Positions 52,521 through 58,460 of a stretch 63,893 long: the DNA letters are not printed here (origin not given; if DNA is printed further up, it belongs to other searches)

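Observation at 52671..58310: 1879-aa SARP/BTAD regulator carrying four complete tandem TolB-N-like plus TPR sensor modules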

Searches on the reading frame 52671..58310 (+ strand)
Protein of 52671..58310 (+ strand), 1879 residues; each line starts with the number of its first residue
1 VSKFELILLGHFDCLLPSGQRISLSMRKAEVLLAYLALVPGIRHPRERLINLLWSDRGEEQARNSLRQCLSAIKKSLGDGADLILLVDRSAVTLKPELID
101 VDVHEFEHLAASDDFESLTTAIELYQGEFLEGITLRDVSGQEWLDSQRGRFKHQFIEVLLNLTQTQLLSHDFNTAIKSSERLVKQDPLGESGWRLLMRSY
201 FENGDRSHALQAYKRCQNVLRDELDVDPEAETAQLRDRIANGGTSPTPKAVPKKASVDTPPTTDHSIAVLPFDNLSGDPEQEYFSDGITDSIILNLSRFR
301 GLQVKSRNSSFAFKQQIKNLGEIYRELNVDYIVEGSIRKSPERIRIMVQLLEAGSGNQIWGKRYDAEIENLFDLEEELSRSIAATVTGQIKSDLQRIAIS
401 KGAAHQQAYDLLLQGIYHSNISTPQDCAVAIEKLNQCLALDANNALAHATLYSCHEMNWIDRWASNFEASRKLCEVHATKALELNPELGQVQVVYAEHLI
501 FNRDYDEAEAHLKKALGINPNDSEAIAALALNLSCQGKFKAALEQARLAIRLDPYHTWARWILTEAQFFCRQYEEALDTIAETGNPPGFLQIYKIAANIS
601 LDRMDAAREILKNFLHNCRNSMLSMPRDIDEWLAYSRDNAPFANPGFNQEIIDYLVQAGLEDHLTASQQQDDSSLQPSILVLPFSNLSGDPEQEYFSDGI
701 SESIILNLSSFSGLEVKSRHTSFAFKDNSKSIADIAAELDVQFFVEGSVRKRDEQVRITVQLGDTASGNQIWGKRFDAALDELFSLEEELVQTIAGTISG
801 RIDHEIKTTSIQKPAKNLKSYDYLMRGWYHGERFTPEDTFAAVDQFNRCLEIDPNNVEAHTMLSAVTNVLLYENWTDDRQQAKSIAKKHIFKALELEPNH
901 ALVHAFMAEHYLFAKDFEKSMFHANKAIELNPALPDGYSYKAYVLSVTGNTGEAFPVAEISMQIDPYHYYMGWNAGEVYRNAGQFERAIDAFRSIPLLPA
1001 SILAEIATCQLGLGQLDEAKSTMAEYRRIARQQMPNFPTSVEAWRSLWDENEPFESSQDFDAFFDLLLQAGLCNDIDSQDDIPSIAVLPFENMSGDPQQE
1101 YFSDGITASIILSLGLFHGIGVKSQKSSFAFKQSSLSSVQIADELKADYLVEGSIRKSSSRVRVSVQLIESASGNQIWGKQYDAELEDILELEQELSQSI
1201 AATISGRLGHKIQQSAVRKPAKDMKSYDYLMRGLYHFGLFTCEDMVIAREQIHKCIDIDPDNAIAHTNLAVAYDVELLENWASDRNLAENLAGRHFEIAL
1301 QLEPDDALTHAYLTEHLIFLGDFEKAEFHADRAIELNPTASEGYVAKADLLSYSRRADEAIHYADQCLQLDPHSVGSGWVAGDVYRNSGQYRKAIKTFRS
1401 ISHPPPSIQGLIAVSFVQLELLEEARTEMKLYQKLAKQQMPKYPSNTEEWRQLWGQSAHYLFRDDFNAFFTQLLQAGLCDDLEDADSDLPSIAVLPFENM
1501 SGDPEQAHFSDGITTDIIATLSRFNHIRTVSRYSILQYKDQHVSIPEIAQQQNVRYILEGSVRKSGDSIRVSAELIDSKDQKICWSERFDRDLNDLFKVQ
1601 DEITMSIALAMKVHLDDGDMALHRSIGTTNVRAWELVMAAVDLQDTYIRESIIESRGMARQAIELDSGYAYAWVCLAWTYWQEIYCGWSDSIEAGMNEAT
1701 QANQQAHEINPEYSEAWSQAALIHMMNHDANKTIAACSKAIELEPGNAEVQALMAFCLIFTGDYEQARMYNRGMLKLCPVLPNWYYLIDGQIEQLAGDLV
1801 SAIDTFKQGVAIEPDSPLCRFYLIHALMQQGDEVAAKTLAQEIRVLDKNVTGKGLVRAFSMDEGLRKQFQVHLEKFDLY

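Call 5: search_protein_families(library=pfam, proteins=[window:52671-58307:+], max_evalue=0.01)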
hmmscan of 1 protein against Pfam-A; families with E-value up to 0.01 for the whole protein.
window:52671-58307:+ (1879 aa): 25 families
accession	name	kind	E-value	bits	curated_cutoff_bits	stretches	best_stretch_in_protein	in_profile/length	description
PF14559.12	TPR_19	-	3.8e-45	152.5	25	3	1725-1768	2-45/68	Tetratricopeptide repeat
PF13431.12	TPR_17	-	8.6e-30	100.9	24.4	1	1737-1768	2-33/34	Tetratricopeptide repeat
PF13428.12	TPR_14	-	3.5e-28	95.6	23.5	1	492-530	4-42/44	Tetratricopeptide repeat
PF07719.23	TPR_2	-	2.7e-27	93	27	0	1342-1373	2-33/34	Tetratricopeptide repeat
PF00515.34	TPR_1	-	3.5e-25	87.2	27.8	0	503-522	15-34/34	Tetratricopeptide repeat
PF12895.13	ANAPC3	-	1.6e-24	86.4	27.2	2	502-582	2-81/82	Anaphase-promoting complex, cyclosome, subunit 3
PF03704.23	BTAD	-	2.5e-24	86.7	22.1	1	115-239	26-145/146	Bacterial transcriptional activator domain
PF23914.1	TPR_CcmH_CycH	-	1.6e-23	83.7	42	2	479-544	74-142/158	Cytochrome c-type biogenesis protein H TPR domain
PF13181.12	TPR_8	-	1.4e-19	69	25.7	0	501-522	13-34/34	Tetratricopeptide repeat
PF13414.12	TPR_11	-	4.7e-18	65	26.8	0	1256-1273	21-38/42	TPR repeat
PF04052.18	TolB_N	-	2.2e-14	53.9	22.4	0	1081-1176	11-105/106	TolB amino-terminal domain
PF17680.6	FlgO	-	4.6e-12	46.4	22.6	0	1545-1584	79-118/130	FlgO protein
PF12569.14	NatA_aux_su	-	1e-10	41.7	33.3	2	882-988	171-279/515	N-terminal acetyltransferase A, auxiliary subunit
PF13174.12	TPR_6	-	6.6e-10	39.4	26.3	0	973-995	4-26/33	Tetratricopeptide repeat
PF13424.12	TPR_12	-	6e-09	36.4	30.1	1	493-552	7-74/77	Tetratricopeptide repeat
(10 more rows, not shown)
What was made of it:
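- On TolB_N-like fold (Pfam PF04052 and relatives FlgO, LpoB, PelC): PF04052 scores 53.9 bits summed over the protein, against a cutoff of 22.4 (call 5).
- On TPR repeat proteins: TPR_19 (152 bits), TPR_17, TPR_14, TPR_2 and TPR_1 all score above their cutoffs (call 5).
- Pfam BTAD scores 86.7 bits (call 5). Pfam TolB_N, FlgO and many TPR families hit the protein (call 5).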

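Call 6: search_protein_families(library=ncbifam, proteins=[window:52671-58307:+], max_evalue=0.01)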
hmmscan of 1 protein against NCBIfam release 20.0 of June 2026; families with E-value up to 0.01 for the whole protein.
window:52671-58307:+ (1879 aa): 24 families
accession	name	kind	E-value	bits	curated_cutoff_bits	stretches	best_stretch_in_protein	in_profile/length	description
TIGR02917.1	PEP_TPR_lipo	equivalog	6.6e-40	136.8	312.2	4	1697-1843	380-525/899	XrtA/PEP-CTERM system TPR-repeat protein PrsT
NF009037.0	PRK12370.1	equivalog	1.3e-29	103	589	5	727-968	165-405/553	HilA/EilA family virulence transcriptional regulator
TIGR02800.1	propeller_TolB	equivalog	1.3e-23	83.6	343.15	3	254-411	12-173/418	Tol-Pal system beta propeller repeat protein TolB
TIGR02521.1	type_IV_pilW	equivalog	6.4e-23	81.5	154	3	1244-1399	46-193/234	type IV pilus biogenesis/stability protein PilW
NF040959.1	MamA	equivalog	1.4e-22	80.1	200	2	479-555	95-171/204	magnetosome protein MamA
NF033762.1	social_mot_Tgl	equivalog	8.1e-19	67.9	225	3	842-1032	50-236/252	social motility TPR repeat lipoprotein Tgl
NF007540.1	PRK10153.1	equivalog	3.3e-18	65.8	400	2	689-931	218-453/516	lysine decarboxylation/transport transcriptional activator CadC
TIGR00990.1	3a0801s09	subfamily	4.6e-12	45.4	757.25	1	882-1047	313-476/615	mitochondrial import receptor subunit TOM70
NF053617.1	SARPRegAfsRStmc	equivalog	2e-11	42.6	1430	1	30-249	54-275/986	SARP-family global regulator AfsR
TIGR02552.1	LcrH_SycD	equivalog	3.5e-10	39.7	104.8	0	504-581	33-110/136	SycD/LcrH family type III secretion system chaperone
TIGR04510.1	mod_pep_cyc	subfamily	1.3e-09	37.1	400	1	1547-1836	309-587/814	putative peptide modification system cyclase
NF033758.1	gliding_GltE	equivalog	1.4e-08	34.1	225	1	476-555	243-322/411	adventurous gliding motility TPR repeat lipoprotein GltE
TIGR03939.1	PGA_TPR_OMP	equivalog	2.6e-08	32.6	366.65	1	480-583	386-489/800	poly-beta-1,6 N-acetyl-D-glucosamine export porin PgaA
NF008757.0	PRK11788.1-5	equivalog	3e-08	33.2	363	1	1344-1408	183-247/388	lipopolysaccharide assembly protein LapB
NF052415.1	T3SS_chap_SctY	equivalog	2.4e-07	31.2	70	0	536-615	19-104/106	type III secretion apparatus assembly chaperone SctY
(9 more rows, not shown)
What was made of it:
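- On CadC / HilA-EilA activators: The scores are 65.8 against 400 bits and 103 against 589 bits (call 6).
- Closest known: Single-module wHTH/BTAD/cyclase - TolB-N-like - TPR proteins. Different: It scores far below the TIGR04510 cutoff (37 against 400 bits, call 6).
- Closest known: CadC periplasmic sensor domain and HilA/EilA. Same: Pfam CadC_C1 scores 26.3 bits (calls 5, 6).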
